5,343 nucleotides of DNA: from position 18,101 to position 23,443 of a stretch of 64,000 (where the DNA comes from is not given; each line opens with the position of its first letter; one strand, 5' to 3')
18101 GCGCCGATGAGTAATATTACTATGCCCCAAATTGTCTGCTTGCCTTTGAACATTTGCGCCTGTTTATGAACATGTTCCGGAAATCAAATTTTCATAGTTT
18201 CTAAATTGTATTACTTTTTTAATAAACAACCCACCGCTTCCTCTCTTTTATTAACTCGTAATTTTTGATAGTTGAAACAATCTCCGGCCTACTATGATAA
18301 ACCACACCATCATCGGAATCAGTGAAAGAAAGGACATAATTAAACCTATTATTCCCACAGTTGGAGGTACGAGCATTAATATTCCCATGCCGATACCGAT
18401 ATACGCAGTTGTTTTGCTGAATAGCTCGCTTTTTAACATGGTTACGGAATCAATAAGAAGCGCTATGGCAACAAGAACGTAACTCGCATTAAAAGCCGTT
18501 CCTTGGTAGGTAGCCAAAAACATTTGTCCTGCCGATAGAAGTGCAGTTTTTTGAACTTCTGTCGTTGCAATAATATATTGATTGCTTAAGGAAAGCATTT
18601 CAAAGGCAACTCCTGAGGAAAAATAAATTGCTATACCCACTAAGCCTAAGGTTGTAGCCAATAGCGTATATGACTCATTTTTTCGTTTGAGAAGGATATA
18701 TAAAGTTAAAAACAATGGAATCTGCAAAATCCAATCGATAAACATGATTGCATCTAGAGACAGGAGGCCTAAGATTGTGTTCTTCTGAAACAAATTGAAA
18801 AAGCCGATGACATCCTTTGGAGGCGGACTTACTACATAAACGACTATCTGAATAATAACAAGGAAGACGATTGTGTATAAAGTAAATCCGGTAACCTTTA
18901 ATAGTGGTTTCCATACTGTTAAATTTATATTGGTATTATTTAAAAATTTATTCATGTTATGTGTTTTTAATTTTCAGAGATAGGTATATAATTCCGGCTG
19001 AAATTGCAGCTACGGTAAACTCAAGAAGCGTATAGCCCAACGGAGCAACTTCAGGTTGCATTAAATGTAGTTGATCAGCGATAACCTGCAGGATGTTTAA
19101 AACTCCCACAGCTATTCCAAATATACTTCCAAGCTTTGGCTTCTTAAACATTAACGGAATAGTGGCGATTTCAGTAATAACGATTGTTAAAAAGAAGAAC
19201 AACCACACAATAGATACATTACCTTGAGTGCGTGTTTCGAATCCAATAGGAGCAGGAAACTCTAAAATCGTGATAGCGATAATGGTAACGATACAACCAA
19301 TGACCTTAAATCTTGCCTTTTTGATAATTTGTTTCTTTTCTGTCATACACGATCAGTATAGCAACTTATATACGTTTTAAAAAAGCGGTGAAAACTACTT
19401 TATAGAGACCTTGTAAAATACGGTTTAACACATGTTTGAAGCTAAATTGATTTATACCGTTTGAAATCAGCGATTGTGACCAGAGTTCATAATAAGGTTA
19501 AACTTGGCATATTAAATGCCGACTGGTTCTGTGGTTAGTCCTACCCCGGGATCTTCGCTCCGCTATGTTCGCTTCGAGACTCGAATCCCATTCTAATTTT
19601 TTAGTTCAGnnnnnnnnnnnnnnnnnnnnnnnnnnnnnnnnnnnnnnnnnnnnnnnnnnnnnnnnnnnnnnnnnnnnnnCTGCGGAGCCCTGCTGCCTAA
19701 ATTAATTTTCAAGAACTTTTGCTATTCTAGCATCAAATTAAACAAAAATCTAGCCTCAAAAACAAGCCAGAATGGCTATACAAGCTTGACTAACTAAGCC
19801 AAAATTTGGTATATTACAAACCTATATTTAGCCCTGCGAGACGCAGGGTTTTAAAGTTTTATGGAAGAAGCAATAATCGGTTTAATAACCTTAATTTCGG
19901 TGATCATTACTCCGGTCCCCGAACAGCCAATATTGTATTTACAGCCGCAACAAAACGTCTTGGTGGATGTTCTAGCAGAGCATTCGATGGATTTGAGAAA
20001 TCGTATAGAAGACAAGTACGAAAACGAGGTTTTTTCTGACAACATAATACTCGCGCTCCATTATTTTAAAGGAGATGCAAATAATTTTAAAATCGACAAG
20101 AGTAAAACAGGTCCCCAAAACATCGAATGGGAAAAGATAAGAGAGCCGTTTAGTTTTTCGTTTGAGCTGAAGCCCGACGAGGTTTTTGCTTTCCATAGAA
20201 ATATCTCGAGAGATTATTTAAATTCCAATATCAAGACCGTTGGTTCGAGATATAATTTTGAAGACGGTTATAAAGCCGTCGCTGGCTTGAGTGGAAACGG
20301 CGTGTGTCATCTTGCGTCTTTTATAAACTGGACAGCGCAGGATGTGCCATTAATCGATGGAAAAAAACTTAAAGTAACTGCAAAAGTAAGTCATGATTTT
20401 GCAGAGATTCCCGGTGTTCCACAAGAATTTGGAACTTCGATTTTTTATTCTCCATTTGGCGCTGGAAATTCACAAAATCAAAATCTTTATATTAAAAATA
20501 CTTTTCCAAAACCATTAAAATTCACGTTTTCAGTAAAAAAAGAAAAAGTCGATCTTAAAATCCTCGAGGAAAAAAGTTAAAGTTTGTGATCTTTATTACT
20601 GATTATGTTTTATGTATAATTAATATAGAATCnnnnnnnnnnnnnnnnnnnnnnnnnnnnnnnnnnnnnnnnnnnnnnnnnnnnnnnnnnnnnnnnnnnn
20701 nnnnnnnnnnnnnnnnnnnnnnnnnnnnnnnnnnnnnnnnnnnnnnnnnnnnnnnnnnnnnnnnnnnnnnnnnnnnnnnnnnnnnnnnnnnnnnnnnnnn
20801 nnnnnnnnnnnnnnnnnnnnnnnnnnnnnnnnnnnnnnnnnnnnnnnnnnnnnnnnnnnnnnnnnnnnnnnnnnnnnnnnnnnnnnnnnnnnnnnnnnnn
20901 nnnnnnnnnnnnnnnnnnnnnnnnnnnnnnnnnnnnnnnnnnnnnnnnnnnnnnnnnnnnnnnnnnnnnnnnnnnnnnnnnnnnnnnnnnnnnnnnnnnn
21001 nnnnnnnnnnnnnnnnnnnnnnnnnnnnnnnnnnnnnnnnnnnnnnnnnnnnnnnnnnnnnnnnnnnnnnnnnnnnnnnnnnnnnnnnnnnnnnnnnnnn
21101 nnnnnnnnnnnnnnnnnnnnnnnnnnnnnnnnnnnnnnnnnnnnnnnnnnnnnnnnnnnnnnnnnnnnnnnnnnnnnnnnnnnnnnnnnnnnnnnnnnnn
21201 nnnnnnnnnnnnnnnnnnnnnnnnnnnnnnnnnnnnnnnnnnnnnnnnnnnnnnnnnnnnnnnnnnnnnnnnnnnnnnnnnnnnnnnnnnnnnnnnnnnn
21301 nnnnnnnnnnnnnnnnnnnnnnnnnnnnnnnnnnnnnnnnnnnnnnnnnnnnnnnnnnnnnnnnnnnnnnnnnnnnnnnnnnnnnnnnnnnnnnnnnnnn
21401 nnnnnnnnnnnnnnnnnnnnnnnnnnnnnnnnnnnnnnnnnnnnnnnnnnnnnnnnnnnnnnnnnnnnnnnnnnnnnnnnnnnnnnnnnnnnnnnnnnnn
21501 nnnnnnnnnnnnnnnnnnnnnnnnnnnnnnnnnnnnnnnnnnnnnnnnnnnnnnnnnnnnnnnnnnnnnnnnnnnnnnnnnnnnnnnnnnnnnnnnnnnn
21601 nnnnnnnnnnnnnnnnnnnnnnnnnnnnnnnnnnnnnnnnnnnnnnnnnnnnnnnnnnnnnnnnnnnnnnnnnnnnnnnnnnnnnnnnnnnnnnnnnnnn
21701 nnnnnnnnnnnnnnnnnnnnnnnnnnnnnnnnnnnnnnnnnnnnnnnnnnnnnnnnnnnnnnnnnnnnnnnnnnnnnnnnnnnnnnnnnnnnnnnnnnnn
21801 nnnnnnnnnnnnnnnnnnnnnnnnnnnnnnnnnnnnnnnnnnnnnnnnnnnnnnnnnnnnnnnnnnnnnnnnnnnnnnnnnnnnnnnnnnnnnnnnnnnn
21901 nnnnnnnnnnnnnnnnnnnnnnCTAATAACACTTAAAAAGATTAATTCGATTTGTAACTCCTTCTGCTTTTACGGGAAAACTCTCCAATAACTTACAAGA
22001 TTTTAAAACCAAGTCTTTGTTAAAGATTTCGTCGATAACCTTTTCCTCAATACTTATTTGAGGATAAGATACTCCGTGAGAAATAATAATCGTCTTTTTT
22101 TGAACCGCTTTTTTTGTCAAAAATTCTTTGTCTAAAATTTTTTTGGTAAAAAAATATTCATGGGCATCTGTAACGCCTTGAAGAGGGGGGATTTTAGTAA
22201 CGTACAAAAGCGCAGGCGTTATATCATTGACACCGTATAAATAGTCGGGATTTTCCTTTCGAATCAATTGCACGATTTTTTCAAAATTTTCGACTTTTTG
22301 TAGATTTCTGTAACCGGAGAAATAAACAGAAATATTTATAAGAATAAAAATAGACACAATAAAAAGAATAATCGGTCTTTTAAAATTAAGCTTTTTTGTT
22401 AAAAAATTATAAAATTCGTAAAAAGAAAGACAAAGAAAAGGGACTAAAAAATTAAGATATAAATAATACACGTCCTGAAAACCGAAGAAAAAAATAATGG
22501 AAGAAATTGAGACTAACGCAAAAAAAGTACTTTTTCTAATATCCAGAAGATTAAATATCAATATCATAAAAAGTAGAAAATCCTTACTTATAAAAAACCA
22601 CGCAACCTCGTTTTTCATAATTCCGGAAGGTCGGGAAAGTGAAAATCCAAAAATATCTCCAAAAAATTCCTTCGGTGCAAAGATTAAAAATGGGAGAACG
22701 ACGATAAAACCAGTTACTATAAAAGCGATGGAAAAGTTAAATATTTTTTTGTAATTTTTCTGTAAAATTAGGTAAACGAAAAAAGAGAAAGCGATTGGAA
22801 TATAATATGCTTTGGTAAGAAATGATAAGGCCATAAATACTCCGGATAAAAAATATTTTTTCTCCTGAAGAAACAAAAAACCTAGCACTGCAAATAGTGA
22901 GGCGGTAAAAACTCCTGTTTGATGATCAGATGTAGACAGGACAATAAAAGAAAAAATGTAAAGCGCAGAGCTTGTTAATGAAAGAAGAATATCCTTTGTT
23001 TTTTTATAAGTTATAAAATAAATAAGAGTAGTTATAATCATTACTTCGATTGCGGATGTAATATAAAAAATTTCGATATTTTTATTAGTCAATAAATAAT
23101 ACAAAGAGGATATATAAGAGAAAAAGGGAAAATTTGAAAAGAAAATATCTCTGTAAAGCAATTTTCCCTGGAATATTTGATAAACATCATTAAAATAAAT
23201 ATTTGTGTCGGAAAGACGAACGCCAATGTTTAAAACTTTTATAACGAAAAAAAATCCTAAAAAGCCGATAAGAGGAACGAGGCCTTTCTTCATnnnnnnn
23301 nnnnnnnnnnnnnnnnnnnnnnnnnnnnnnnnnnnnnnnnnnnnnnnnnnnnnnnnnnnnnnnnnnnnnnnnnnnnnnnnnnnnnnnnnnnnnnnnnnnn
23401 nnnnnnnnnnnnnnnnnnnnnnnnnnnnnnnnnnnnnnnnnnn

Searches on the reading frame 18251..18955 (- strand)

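Call 39: search_protein_families(library=pfam, proteins=[window:18251-18955:-], max_evalue=0.001)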
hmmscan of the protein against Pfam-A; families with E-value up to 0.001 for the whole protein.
window:18251-18955:- (234 aa): 1 family
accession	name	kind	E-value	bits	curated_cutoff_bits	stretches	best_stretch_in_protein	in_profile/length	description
PF14329.11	DUF4386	-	8.6e-09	36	27.6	1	27-222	6-209/210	Domain of unknown function (DUF4386)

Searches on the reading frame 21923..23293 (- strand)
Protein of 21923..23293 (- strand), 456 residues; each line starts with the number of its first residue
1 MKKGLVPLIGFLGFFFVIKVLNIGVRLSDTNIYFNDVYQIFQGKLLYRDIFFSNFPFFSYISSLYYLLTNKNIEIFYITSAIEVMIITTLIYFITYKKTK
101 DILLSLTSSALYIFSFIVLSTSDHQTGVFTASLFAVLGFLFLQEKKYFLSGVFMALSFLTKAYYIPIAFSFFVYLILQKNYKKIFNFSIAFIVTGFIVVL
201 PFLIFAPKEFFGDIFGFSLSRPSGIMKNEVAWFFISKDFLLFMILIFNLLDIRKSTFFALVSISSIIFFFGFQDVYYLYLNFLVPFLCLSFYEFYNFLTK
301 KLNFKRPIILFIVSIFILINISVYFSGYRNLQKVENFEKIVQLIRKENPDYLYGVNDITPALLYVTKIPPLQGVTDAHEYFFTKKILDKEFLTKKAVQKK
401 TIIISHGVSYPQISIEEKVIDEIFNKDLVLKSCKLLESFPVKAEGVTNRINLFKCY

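Call 36: search_protein_families(library=pfam, proteins=[window:21923-23293:-], max_evalue=0.001)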
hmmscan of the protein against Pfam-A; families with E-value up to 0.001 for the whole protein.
window:21923-23293:- (456 aa): 2 families
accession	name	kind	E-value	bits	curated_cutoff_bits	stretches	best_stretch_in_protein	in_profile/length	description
PF13231.12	PMT_2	-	9e-08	32.9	26.1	1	56-204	4-159/160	Dolichyl-phosphate-mannose-protein mannosyltransferase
PF09594.16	GT87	-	1.6e-05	25.3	25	1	86-211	33-155/237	Glycosyltransferase family 87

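Call 48: search_protein_families(library=ncbifam, proteins=[window:21923-23293:-], max_evalue=0.001)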
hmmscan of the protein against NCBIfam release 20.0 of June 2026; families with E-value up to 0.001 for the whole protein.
window:21923-23293:- (456 aa): 1 family
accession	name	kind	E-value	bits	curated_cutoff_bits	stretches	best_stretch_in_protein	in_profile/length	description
NF046093.1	AZOBR_p60025_fam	subfamily_domain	2.6e-07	30.1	150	1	57-193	96-229/232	AZOBR_p60025 family cell surface glycopolymer formation protein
